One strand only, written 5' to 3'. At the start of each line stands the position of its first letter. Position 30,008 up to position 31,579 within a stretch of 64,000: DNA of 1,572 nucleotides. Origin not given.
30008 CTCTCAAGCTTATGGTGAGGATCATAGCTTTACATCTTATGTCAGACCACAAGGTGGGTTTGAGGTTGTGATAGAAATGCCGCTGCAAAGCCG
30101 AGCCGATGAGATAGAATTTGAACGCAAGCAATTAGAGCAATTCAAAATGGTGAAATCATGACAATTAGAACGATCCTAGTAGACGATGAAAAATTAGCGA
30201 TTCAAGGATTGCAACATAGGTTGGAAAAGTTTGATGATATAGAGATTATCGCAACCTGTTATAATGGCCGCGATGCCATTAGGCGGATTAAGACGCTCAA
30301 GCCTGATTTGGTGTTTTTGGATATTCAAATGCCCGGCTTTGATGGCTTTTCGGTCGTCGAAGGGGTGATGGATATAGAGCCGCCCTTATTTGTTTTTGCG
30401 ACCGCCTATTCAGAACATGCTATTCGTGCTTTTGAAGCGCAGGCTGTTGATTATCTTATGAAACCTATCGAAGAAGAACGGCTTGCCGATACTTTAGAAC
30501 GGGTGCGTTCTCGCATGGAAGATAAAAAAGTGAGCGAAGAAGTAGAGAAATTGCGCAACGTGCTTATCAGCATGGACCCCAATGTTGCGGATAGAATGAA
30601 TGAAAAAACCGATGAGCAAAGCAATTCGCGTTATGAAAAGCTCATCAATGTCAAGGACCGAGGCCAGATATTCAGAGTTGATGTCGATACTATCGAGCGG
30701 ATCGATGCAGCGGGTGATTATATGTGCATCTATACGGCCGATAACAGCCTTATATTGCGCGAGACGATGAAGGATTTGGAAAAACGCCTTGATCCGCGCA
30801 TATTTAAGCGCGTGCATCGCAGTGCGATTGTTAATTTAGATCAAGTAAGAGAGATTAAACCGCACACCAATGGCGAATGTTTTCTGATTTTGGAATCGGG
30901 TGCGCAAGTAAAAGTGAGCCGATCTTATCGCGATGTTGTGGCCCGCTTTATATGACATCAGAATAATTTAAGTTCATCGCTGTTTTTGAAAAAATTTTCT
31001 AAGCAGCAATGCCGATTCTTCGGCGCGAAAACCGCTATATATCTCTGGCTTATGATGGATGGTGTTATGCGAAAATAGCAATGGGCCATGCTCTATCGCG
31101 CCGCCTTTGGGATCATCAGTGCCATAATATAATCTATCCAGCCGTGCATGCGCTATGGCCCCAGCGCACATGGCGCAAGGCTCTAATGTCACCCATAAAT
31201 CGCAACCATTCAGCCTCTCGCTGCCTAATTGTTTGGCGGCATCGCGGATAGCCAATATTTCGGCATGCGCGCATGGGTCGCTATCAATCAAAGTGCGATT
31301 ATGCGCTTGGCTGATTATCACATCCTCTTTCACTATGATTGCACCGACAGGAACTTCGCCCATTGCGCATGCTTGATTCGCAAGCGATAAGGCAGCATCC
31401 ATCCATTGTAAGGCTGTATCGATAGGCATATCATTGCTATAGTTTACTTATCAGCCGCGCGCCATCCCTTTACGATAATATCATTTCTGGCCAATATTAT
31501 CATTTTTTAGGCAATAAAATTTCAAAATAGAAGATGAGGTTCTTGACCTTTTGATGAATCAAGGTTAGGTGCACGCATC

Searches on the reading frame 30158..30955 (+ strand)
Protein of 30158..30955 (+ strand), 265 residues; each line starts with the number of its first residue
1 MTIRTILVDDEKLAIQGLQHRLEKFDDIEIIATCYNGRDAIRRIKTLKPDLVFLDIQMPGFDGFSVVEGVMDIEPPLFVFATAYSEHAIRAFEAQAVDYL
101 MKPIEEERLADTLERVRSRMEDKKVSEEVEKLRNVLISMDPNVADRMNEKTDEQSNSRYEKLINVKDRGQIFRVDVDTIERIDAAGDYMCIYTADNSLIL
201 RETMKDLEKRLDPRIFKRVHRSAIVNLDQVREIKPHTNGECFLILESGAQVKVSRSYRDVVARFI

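Call 55: search_protein_families(library=pfam, proteins=[window:30158-30955:+], max_evalue=0.00001)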
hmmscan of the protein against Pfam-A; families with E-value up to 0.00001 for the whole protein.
window:30158-30955:+ (265 aa): 2 families
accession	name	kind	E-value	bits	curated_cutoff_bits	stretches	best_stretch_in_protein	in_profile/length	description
PF04397.21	LytTR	-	2.6e-23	82.5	22.6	1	170-261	2-93/98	LytTr DNA-binding domain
PF00072.30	Response_reg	-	5e-21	75.4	30.2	1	6-113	2-110/111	Response regulator receiver domain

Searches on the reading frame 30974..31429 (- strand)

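Call 55: search_protein_families(library=pfam, proteins=[window:30974-31429:-], max_evalue=0.00001)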
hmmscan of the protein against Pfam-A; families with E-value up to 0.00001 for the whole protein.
window:30974-31429:- (151 aa): 3 families
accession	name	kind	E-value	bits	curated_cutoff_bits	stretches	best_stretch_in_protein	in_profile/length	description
PF14437.12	MafB19-deam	-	1.1e-32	113.3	27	1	8-151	5-142/142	MafB19-like deaminase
PF00383.29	dCMP_cyt_deam_1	-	4.9e-28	97.4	25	1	7-104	5-102/102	Cytidine and deoxycytidylate deaminase zinc-binding region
PF14439.12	Bd3614-deam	-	6e-06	26.7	38.5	0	37-107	20-93/113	Bd3614-like deaminase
